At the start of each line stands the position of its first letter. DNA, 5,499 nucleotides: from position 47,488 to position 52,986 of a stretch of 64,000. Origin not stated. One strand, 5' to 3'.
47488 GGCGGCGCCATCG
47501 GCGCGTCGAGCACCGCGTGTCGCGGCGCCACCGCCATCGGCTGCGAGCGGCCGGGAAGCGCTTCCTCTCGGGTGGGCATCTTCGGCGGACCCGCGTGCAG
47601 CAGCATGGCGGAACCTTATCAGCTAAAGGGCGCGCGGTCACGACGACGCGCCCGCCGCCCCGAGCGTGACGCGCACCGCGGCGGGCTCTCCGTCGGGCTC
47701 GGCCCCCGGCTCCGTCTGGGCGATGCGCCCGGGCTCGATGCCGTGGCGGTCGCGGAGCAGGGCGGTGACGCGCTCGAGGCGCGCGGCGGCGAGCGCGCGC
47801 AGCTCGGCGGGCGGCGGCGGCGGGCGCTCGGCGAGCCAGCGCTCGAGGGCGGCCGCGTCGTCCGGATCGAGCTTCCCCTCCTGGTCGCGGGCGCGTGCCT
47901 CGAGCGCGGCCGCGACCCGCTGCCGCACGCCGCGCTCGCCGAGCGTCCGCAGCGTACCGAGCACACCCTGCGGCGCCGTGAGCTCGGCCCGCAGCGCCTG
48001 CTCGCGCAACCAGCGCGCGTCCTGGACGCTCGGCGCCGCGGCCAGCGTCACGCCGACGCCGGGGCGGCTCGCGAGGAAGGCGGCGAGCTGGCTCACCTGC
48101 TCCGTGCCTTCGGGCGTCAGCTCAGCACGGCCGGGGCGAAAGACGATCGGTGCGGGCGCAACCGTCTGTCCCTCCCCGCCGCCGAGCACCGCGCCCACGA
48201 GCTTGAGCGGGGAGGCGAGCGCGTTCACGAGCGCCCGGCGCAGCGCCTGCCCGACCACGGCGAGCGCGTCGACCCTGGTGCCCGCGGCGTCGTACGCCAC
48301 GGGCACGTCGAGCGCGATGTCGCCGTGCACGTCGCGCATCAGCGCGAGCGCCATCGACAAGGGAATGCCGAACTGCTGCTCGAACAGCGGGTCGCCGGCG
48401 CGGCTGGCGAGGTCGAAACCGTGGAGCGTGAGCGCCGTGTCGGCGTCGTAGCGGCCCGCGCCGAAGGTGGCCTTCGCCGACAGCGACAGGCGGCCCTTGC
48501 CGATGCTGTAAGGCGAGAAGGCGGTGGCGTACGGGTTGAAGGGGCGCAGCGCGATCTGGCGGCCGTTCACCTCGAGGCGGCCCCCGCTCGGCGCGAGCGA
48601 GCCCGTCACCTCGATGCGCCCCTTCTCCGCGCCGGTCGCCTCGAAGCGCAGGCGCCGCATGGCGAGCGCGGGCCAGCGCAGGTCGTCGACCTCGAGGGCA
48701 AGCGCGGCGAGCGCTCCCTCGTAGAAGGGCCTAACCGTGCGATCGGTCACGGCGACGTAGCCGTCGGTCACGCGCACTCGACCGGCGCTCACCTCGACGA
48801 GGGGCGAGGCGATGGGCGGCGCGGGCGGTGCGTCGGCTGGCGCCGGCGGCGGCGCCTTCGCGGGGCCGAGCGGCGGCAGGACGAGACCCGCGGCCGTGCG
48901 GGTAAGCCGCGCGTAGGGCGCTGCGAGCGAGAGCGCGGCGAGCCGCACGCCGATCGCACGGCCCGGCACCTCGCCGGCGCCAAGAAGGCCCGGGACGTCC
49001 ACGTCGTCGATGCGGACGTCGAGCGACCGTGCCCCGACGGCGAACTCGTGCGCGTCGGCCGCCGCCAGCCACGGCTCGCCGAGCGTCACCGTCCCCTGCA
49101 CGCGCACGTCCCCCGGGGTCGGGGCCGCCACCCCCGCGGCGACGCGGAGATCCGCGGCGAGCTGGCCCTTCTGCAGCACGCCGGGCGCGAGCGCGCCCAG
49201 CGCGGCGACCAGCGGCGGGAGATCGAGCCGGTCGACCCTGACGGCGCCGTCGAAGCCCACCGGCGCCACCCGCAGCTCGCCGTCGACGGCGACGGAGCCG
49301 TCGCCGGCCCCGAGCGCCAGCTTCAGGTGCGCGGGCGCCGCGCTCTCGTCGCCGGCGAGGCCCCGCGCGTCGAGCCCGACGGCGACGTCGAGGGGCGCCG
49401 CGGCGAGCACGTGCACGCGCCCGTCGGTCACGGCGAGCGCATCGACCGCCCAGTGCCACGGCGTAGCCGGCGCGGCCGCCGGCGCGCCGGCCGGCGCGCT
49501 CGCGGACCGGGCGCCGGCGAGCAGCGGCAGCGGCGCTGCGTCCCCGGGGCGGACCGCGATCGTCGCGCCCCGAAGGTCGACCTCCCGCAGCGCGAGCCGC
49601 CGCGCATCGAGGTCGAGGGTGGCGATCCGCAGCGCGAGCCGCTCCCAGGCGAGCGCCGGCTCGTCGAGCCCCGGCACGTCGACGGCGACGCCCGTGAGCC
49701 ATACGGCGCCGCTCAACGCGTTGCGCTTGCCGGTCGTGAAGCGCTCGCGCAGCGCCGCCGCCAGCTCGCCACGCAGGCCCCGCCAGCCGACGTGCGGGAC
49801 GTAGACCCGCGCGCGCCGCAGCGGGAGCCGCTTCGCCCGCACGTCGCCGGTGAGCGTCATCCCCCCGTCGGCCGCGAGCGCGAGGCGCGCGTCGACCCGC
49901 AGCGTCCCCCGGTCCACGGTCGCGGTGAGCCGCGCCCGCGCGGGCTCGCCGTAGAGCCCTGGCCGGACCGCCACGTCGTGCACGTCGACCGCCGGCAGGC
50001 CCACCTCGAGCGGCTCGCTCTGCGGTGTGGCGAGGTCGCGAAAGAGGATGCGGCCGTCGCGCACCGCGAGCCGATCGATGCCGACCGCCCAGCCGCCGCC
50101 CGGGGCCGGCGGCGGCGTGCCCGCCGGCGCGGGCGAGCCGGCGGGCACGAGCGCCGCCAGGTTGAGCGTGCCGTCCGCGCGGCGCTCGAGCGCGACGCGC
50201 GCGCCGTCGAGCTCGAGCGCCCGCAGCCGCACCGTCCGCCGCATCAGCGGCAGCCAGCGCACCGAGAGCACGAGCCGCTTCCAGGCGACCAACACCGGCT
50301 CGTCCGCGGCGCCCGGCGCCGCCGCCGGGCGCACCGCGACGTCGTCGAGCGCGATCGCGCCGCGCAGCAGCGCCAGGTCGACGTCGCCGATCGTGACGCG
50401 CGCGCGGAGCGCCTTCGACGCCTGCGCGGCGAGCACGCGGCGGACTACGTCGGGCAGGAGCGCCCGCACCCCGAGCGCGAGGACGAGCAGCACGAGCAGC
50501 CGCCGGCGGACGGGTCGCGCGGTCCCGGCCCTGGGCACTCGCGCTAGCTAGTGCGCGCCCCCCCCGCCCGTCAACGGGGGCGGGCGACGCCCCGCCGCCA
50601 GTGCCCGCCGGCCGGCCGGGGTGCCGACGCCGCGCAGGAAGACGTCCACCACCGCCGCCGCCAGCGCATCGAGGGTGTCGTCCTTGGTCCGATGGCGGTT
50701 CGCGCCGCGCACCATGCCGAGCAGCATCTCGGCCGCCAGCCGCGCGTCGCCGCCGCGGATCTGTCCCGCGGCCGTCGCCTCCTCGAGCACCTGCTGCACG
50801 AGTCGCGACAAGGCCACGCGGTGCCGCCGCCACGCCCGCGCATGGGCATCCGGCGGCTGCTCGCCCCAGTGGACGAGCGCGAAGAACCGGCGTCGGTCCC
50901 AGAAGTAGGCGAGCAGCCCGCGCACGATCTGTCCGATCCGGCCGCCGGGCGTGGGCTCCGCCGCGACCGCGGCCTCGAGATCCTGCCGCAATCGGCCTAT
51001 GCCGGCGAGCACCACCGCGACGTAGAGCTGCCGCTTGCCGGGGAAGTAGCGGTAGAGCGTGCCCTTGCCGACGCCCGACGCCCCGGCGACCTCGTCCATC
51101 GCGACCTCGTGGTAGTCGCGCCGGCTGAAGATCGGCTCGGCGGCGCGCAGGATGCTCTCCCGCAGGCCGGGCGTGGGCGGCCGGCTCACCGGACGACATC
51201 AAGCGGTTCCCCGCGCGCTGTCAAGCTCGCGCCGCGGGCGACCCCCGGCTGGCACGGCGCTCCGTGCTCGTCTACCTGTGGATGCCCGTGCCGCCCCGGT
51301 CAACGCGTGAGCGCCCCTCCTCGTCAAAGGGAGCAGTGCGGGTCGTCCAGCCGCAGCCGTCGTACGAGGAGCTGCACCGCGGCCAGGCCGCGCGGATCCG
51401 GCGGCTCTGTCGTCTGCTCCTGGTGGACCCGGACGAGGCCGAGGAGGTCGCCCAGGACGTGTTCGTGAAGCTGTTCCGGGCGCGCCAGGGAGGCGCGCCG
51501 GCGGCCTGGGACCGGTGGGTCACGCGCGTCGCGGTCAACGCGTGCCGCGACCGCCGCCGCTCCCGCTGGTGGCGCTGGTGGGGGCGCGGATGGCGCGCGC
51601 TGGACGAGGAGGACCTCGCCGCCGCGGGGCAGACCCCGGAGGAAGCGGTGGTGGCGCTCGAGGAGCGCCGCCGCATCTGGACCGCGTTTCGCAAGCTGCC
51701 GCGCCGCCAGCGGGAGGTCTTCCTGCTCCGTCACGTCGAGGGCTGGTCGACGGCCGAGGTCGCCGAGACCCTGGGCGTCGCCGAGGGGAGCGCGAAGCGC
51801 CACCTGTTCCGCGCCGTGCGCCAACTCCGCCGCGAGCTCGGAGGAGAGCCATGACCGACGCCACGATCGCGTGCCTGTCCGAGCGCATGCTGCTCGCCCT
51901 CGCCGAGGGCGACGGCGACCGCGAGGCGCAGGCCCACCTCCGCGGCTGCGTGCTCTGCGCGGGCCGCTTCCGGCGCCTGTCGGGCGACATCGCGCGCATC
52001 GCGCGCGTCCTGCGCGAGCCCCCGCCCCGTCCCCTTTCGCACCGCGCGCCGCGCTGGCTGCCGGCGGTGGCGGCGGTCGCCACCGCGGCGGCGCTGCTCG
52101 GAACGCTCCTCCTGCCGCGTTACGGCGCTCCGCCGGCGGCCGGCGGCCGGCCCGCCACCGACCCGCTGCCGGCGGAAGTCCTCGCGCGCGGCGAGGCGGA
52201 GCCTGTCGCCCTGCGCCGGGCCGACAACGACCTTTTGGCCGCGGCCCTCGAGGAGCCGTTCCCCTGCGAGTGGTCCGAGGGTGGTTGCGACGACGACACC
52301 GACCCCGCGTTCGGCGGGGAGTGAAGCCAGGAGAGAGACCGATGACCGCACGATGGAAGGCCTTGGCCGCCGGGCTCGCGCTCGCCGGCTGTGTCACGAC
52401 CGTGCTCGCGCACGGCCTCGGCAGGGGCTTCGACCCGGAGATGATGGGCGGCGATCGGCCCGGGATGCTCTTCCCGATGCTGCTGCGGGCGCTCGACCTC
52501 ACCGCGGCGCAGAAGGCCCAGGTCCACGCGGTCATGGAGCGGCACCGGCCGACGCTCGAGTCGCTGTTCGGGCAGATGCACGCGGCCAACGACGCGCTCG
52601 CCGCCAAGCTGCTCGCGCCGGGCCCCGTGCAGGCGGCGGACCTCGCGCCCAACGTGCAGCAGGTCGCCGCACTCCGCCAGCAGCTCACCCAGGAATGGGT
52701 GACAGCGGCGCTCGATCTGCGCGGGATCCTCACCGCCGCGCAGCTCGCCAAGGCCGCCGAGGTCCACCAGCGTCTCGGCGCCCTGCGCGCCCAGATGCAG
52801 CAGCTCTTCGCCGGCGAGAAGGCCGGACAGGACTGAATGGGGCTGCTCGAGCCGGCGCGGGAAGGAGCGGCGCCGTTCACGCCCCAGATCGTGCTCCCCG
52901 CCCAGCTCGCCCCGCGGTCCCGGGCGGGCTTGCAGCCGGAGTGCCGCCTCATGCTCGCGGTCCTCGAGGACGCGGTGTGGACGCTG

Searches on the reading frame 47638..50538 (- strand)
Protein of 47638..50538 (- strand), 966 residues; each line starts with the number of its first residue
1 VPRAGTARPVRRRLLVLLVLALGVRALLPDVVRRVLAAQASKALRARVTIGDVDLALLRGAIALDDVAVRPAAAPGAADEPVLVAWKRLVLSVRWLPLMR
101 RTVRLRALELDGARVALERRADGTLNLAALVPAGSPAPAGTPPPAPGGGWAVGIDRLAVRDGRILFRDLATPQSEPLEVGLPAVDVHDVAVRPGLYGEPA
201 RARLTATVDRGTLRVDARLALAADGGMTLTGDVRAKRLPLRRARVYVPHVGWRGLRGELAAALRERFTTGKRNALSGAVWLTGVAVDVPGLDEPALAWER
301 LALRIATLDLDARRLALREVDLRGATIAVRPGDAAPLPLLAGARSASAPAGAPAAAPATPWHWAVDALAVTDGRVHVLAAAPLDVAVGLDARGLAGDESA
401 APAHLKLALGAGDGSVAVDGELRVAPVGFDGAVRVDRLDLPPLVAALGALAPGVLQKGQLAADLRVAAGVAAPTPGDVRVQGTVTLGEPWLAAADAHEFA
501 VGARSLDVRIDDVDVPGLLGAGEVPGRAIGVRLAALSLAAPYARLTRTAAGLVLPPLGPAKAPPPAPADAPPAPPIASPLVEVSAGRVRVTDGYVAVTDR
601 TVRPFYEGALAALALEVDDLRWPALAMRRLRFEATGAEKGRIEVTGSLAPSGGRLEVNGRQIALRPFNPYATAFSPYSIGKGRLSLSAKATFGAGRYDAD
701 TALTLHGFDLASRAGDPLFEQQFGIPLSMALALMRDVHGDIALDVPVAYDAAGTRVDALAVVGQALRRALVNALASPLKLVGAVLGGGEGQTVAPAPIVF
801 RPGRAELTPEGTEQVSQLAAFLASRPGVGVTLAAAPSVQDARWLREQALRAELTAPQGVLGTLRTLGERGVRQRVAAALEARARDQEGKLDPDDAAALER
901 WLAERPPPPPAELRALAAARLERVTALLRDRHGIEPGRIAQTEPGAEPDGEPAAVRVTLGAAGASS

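Call 34: search_protein_families(library=pfam, proteins=[window:47638-50538:-], max_evalue=0.01)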
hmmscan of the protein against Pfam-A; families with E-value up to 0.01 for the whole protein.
window:47638-50538:- (966 aa): 2 families
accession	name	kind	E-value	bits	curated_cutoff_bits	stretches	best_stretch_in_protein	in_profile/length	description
PF05359.17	DUF748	-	1.3e-99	335.1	50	2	388-939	486-1037/1037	Domain of Unknown Function (DUF748)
PF05170.20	AsmA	-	2e-08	34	29.8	1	14-170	15-175/607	AsmA family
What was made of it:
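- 47638..50538 (-): AsmA-like DUF748 protein, 966 aa, an envelope protein. Pfam DUF748 335 bits and AsmA (call 34).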

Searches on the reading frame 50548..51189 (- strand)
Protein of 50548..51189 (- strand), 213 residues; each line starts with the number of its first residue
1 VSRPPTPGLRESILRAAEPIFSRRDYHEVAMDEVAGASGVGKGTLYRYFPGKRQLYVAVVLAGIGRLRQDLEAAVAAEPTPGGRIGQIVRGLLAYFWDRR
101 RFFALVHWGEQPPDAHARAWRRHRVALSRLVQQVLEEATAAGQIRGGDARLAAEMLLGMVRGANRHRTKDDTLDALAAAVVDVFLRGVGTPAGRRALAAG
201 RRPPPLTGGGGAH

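Call 34: search_protein_families(library=pfam, proteins=[window:50548-51189:-], max_evalue=0.01)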
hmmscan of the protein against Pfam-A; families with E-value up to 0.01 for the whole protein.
window:50548-51189:- (213 aa): 4 families
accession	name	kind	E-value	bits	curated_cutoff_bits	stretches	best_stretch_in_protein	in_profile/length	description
PF00440.29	TetR_N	-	1.7e-14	53.8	24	1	13-59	1-47/47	Bacterial regulatory proteins, tetR family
PF17932.6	TetR_C_24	-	1.9e-08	35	26.4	1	80-188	3-114/114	Tetracyclin repressor-like, C-terminal domain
PF14246.11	TetR_C_7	-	0.00067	20.1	22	1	110-163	31-84/119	AefR-like transcriptional repressor, C-terminal domain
PF21351.2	TetR_C_41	-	0.0016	19.2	27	1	119-165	36-82/108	Tetracyclin repressor-like, C-terminal domain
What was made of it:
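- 50548..51189 (-): TetR-family regulator. It is the first gene of the 13-gene co-directional array, 9 nt upstream of the DUF748 gene. Pfam TetR_N and TetR_C_24 (call 34).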

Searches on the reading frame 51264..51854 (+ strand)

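Call 34: search_protein_families(library=pfam, proteins=[window:51264-51854:+], max_evalue=0.01)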
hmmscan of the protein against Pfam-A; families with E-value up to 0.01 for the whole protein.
window:51264-51854:+ (196 aa): 5 families
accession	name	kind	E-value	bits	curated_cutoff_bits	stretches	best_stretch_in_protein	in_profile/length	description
PF08281.18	Sigma70_r4_2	-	6.4e-19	67.8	25.7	1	136-188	2-54/54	Sigma-70, region 4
PF04545.22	Sigma70_r4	-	2.8e-12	46.4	24.1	1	141-189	1-49/50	Sigma-70, region 4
PF04542.20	Sigma70_r2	-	7.3e-09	35.7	24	1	44-104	8-71/71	Sigma-70 region 2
PF22233.2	PhyR_sigma-like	-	5.2e-05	23.4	27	1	145-190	4-49/50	Response regulator PhyR, sigma-like domain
PF07638.17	Sigma70_ECF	-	5.6e-05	23.5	21.1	1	96-191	91-182/185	ECF sigma factor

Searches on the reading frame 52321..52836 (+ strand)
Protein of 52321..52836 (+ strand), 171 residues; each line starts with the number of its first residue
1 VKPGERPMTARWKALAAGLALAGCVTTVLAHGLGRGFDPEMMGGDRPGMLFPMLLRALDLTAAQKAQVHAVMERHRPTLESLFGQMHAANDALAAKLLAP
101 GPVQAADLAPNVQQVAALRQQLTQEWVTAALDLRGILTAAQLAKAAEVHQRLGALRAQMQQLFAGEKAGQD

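Call 34: search_protein_families(library=pfam, proteins=[window:52321-52836:+], max_evalue=0.01)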
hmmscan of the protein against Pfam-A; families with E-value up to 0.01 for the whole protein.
window:52321-52836:+ (171 aa): 2 families
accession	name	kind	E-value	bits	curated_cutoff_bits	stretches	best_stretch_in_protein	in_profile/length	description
PF13801.11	Metal_resist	-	2.7e-12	47.4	29.2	1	19-141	3-122/125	Heavy-metal resistance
PF07813.17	LTXXQ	-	1.6e-05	25.9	24.3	1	53-147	8-98/100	LTXXQ motif family protein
